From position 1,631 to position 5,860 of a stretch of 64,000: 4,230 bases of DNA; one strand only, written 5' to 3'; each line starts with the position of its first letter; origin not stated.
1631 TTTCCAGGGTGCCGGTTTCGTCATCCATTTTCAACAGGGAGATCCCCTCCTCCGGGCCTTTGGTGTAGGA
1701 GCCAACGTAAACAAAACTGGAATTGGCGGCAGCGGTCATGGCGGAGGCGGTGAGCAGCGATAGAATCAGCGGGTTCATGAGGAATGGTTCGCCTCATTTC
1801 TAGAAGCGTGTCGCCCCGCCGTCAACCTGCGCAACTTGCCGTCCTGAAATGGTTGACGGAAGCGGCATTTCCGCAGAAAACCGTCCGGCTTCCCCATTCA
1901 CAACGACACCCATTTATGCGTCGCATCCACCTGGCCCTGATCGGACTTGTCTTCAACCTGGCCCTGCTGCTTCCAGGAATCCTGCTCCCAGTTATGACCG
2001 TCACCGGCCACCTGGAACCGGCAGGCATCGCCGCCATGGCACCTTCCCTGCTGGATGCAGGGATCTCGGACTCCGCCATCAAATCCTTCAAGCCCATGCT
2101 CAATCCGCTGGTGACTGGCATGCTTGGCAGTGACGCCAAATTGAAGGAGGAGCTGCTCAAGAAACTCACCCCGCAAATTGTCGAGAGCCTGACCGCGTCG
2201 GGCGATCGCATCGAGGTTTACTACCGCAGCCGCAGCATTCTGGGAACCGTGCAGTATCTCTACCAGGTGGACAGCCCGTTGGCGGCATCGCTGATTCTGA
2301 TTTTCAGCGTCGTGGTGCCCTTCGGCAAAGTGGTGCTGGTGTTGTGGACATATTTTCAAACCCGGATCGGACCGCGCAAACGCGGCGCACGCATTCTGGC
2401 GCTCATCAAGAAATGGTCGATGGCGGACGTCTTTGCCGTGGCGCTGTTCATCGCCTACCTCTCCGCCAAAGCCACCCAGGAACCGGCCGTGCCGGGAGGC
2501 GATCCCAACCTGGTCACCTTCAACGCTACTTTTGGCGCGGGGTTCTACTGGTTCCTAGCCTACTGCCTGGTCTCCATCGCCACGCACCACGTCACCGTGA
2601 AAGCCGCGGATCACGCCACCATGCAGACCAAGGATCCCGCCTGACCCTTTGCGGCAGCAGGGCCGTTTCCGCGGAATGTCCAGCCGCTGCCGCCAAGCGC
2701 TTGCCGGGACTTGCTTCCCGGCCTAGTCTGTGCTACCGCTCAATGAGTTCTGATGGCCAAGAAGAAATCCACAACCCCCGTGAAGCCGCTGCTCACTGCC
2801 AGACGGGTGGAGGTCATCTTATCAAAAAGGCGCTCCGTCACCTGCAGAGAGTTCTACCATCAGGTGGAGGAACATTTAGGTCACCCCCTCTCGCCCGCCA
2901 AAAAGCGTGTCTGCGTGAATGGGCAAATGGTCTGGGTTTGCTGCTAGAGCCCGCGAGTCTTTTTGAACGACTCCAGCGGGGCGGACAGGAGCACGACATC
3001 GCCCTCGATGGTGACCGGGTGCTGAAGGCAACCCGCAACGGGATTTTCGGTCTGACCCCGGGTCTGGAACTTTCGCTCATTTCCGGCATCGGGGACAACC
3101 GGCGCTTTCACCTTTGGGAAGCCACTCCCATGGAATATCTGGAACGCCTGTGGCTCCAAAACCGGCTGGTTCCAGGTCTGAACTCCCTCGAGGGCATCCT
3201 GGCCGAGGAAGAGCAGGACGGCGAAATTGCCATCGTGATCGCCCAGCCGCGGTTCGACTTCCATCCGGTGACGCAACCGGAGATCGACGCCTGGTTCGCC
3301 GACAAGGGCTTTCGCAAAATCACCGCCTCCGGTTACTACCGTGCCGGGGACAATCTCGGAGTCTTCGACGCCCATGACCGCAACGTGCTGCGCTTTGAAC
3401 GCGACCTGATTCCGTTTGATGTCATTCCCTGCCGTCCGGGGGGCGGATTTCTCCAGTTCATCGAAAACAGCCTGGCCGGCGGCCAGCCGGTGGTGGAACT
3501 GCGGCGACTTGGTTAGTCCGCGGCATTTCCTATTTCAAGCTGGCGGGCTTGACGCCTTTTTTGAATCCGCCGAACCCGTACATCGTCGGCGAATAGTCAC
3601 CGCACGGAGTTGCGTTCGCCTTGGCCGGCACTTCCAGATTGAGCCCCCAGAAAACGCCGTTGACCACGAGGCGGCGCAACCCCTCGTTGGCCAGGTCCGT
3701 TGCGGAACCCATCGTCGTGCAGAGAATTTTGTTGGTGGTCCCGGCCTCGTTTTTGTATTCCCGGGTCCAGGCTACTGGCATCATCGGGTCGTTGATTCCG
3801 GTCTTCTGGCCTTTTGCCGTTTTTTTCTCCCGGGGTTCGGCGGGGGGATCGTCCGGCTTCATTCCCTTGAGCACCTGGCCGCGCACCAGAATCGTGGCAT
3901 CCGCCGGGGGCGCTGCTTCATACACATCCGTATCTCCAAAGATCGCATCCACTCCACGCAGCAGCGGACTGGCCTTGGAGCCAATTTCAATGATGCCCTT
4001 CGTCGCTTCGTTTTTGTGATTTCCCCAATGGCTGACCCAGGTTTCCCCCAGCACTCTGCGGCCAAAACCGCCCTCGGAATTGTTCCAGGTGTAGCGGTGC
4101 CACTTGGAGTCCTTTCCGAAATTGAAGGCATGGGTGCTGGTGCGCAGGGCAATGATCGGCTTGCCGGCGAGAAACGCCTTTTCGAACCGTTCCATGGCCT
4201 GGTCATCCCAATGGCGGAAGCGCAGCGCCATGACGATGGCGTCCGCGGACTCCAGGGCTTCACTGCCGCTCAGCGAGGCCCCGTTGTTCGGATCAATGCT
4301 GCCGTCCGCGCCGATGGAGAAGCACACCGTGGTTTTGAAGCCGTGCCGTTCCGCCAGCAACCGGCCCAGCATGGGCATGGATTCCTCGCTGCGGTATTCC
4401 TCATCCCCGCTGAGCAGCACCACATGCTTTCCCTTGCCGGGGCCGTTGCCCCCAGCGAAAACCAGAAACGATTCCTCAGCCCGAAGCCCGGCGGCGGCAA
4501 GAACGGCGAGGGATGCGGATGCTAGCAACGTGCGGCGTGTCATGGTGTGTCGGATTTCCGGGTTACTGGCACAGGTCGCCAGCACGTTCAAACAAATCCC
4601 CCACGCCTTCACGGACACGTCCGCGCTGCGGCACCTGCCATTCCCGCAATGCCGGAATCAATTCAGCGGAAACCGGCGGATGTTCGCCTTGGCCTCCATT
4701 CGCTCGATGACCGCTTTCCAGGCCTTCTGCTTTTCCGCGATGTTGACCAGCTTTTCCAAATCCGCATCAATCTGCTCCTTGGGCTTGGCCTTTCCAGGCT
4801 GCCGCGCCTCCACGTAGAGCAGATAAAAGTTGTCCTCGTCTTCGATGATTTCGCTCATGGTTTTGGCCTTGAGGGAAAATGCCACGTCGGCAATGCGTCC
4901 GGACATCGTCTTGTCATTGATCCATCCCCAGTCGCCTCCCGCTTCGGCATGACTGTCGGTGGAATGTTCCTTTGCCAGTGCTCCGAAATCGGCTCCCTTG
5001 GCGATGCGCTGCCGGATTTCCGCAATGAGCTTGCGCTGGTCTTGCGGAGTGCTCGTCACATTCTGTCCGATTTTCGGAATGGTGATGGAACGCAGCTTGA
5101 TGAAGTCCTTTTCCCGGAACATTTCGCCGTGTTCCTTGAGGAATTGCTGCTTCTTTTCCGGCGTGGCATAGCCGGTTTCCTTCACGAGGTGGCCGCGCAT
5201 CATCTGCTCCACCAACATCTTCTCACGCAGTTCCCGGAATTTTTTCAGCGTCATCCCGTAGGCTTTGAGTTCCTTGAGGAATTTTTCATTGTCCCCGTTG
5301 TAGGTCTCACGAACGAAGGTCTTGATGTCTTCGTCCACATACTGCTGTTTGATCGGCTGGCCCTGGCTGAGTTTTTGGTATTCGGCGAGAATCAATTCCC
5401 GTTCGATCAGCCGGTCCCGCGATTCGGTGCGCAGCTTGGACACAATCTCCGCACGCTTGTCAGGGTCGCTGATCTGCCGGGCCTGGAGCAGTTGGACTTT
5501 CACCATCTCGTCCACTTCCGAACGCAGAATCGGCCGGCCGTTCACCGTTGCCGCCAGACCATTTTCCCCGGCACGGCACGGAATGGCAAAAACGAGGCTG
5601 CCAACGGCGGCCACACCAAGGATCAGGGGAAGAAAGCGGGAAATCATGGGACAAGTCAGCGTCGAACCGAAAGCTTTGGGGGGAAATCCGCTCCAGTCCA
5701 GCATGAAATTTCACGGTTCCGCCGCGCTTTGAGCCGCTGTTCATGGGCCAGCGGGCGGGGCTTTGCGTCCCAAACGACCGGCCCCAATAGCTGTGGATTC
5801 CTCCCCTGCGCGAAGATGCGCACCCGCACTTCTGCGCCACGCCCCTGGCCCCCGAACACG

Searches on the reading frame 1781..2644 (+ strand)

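Call 64: search_protein_families(library=pfam, proteins=[window:1781-2644:+], max_evalue=0.00001)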
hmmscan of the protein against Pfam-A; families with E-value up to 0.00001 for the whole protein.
window:1781-2644:+ (287 aa): 1 family
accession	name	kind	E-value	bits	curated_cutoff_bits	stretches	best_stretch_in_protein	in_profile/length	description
PF04403.18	PqiA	-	1e-15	58.4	23.8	1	149-229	33-117/156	Paraquat-inducible protein A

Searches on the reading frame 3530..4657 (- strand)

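Call 64: search_protein_families(library=pfam, proteins=[window:3530-4657:-], max_evalue=0.00001)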
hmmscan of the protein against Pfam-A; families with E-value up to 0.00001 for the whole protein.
window:3530-4657:- (375 aa): 1 family
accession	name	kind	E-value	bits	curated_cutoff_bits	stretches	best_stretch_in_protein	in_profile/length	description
PF06283.17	ThuA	-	2.2e-07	31.8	33.4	1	125-337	42-208/209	Trehalose utilisation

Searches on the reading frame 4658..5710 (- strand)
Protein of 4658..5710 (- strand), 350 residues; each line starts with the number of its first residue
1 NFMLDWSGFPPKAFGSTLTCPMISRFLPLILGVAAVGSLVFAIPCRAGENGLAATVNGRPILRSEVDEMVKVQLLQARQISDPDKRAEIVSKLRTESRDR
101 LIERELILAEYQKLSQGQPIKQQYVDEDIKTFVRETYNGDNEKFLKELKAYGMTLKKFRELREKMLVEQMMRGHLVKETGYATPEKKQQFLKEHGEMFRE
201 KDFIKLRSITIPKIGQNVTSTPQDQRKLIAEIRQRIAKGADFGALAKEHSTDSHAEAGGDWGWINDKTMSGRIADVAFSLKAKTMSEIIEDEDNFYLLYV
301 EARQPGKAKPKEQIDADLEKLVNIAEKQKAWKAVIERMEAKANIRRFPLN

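Call 64: search_protein_families(library=pfam, proteins=[window:4658-5710:-], max_evalue=0.00001)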
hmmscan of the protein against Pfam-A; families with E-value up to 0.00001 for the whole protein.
window:4658-5710:- (350 aa): 4 families
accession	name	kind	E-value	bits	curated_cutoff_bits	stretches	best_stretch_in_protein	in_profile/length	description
PF00639.27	Rotamase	-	2.5e-14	54.5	21.7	1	221-301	14-96/97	PPIC-type PPIASE domain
PF13616.12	Rotamase_3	-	5.1e-13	50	22.5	1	199-300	11-112/116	PPIC-type PPIASE domain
PF13624.11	SurA_N_3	-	1.5e-11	44.8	27.2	1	46-171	34-162/162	SurA-like N-terminal domain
PF13145.12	Rotamase_2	-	4.8e-07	31.1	27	1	225-314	35-119/121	PPIC-type PPIASE domain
